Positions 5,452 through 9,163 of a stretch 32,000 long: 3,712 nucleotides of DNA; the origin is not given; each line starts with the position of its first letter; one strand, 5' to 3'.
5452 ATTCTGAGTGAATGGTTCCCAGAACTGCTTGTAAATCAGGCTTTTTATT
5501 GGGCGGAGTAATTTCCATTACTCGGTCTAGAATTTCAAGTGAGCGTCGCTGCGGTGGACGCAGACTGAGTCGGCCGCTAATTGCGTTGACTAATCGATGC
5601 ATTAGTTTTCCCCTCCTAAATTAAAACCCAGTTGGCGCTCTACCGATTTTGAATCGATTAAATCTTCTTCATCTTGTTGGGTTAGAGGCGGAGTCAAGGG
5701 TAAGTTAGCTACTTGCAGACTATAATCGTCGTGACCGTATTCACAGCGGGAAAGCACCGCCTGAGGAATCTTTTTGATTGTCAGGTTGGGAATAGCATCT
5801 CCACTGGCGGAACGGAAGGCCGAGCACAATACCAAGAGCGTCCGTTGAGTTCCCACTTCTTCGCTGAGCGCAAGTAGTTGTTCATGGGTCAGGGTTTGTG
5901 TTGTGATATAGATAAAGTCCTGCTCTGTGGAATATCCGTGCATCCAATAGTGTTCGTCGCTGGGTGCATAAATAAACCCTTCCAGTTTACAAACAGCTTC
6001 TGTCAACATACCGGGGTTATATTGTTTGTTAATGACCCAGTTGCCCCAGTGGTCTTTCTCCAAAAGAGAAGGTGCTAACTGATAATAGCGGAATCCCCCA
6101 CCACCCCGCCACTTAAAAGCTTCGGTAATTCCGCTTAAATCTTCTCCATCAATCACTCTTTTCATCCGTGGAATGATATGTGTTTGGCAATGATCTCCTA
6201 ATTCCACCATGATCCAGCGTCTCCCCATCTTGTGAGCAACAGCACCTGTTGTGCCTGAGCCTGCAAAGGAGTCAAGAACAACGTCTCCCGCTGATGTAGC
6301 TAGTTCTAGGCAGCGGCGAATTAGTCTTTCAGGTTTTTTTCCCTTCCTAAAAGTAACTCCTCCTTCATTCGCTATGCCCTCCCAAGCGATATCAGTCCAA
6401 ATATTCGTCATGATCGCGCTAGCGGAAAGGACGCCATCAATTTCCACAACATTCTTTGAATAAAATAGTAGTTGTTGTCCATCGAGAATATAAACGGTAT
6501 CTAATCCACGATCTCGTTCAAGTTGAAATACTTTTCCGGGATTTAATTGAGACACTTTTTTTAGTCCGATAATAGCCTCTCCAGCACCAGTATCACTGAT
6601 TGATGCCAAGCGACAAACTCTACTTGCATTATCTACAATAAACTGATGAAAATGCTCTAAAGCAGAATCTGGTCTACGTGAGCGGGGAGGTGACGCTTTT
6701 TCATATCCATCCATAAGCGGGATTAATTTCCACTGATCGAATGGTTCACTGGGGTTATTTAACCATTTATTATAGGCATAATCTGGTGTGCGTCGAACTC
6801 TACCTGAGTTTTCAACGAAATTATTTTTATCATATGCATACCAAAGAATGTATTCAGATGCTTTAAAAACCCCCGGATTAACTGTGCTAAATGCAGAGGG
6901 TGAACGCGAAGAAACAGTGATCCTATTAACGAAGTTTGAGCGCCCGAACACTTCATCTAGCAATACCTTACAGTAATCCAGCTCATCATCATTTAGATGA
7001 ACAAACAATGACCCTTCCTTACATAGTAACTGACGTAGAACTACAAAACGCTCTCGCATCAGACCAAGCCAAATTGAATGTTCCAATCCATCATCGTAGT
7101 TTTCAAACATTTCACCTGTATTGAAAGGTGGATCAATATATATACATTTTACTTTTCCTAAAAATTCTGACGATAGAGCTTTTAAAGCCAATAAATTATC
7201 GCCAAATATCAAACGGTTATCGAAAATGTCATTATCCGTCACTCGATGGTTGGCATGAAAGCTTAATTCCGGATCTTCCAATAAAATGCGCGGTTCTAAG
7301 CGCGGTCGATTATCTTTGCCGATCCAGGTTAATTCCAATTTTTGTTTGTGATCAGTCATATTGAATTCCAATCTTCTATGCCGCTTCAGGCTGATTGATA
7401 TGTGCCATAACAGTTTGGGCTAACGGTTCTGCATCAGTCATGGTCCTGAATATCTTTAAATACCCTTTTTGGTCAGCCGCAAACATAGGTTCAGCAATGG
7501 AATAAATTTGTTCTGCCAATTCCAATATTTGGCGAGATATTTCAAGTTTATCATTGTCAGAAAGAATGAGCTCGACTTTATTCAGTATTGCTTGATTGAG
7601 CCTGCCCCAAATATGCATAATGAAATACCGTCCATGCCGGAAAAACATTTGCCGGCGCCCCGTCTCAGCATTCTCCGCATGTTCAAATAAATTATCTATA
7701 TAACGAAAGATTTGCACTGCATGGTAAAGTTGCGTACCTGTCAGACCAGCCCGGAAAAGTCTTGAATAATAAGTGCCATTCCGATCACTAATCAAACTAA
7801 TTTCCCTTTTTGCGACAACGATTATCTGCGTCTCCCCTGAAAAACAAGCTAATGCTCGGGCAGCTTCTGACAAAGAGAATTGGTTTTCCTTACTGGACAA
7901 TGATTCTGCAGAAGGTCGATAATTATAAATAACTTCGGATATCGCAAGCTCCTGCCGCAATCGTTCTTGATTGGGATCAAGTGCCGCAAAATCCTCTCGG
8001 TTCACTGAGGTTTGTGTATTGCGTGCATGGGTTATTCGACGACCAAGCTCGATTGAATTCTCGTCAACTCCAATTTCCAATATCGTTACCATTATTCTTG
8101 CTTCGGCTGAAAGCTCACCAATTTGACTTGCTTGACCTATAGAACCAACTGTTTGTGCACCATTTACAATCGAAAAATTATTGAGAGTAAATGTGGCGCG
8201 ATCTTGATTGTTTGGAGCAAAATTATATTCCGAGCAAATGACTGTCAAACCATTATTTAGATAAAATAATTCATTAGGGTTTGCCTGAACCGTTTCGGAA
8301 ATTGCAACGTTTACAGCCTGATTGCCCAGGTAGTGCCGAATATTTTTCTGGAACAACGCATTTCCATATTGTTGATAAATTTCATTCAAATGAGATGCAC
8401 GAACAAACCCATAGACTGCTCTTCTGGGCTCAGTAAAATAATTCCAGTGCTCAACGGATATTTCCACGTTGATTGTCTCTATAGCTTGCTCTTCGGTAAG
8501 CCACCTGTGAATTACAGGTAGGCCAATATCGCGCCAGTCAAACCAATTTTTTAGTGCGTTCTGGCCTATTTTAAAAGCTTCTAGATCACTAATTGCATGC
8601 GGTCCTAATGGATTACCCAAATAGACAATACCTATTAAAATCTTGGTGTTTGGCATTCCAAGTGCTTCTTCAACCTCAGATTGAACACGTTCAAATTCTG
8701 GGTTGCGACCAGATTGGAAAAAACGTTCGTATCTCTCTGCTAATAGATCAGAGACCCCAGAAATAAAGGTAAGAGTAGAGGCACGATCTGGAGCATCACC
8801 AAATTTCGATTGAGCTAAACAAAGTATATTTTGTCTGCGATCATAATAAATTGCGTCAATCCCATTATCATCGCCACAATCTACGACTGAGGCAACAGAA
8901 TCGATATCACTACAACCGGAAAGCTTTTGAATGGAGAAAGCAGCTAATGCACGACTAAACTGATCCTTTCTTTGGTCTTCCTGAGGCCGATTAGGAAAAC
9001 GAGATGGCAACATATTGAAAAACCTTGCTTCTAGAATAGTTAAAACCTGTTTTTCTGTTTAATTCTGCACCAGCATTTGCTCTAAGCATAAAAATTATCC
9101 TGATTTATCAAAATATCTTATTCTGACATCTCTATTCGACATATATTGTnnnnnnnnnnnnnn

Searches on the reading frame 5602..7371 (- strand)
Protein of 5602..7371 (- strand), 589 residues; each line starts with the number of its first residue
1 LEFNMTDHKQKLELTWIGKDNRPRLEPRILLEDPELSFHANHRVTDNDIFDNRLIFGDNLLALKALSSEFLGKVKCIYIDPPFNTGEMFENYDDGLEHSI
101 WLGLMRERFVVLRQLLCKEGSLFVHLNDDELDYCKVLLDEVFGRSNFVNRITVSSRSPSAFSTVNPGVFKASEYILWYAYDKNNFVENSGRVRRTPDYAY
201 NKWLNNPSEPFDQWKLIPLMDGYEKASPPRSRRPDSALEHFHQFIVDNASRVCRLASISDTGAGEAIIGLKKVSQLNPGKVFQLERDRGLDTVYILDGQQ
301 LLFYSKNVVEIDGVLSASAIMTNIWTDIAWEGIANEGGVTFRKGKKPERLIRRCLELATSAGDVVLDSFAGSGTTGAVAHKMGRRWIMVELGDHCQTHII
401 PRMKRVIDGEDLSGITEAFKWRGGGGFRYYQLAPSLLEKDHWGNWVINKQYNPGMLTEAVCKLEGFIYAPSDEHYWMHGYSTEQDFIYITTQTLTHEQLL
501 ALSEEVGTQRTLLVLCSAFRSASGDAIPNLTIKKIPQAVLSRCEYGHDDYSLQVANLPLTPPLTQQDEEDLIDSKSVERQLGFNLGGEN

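Call 5: search_protein_families(library=pfam, proteins=[window:5602-7371:-], max_evalue=0.01)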
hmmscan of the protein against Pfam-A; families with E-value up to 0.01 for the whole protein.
window:5602-7371:- (589 aa): 2 families
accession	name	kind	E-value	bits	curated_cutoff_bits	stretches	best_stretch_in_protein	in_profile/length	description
PF01555.25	N6_N4_Mtase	-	2.5e-36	126.1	26.7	1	74-394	1-214/221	DNA methylase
PF03602.21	Cons_hypoth95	-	0.00077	19.6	24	0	71-103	111-143/182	Conserved hypothetical protein 95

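Call 7: search_protein_families(library=padloc, proteins=[window:5602-7371:-], max_evalue=0.001)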
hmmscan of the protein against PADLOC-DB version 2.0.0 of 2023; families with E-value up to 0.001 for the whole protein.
window:5602-7371:- (589 aa): 54 families (the best 25 are shown)
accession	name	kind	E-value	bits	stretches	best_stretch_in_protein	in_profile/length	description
PDLC03636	MTase_III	-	7.2e-194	643.7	1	9-557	4-558/575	Type III methyltransferase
PDLC03635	MTase_III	-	9.1e-81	270.5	1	43-434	210-602/708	Type III methyltransferase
PDLC03644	MTase_III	-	2.3e-67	225.9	2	15-189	5-195/542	Type III methyltransferase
PDLC03638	MTase_III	-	1.5e-53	180.3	1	47-432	376-712/816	Type III methyltransferase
PDLC03634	MTase_III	-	1.2e-44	151.3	2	95-397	167-450/621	Type III methyltransferase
PDLC03354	MTase_II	-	5.2e-36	122.5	2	6-187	19-213/425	Type II methyltransferase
PDLC03641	MTase_III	-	3.9e-34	116.2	3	97-211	180-288/657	Type III methyltransferase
PDLC03300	MTase_II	-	4e-32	109.5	2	322-394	193-267/302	Type II methyltransferase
PDLC03640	MTase_III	-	1.1e-30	104.7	2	50-146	42-160/654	Type III methyltransferase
PDLC03633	MTase_III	-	3e-28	96.9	3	330-399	281-348/616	Type III methyltransferase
PDLC03632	MTase_III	-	1.7e-25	87.2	2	92-184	235-321/983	Type III methyltransferase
PDLC03637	MTase_III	-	7.5e-24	82.2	1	4-184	77-267/513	Type III methyltransferase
PDLC03642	MTase_III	-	6.3e-23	79.2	1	46-181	77-217/528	Type III methyltransferase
PDLC03299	MTase_II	-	4.2e-21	73.7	2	345-392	199-246/296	Type II methyltransferase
PDLC03639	MTase_III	-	1.5e-19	67.8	2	51-182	87-223/639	Type III methyltransferase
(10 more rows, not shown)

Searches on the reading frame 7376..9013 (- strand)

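Call 5: search_protein_families(library=pfam, proteins=[window:7376-9013:-], max_evalue=0.01)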
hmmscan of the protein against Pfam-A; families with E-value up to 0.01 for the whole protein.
window:7376-9013:- (545 aa): 1 family
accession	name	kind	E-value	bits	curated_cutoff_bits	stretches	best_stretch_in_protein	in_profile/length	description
PF10592.14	AIPR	-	5.4e-39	135.1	25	1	221-506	1-303/308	AIPR protein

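Call 7: search_protein_families(library=padloc, proteins=[window:7376-9013:-], max_evalue=0.001)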
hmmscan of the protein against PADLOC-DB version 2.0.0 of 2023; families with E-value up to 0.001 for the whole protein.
window:7376-9013:- (545 aa): 2 families
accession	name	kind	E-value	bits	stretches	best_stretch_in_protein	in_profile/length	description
PDLC02357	AbiU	-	4.8e-31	106.5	1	62-508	83-512/537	AbiU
PDLC02207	MzaE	-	4.3e-07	26.9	1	204-348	228-378/598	-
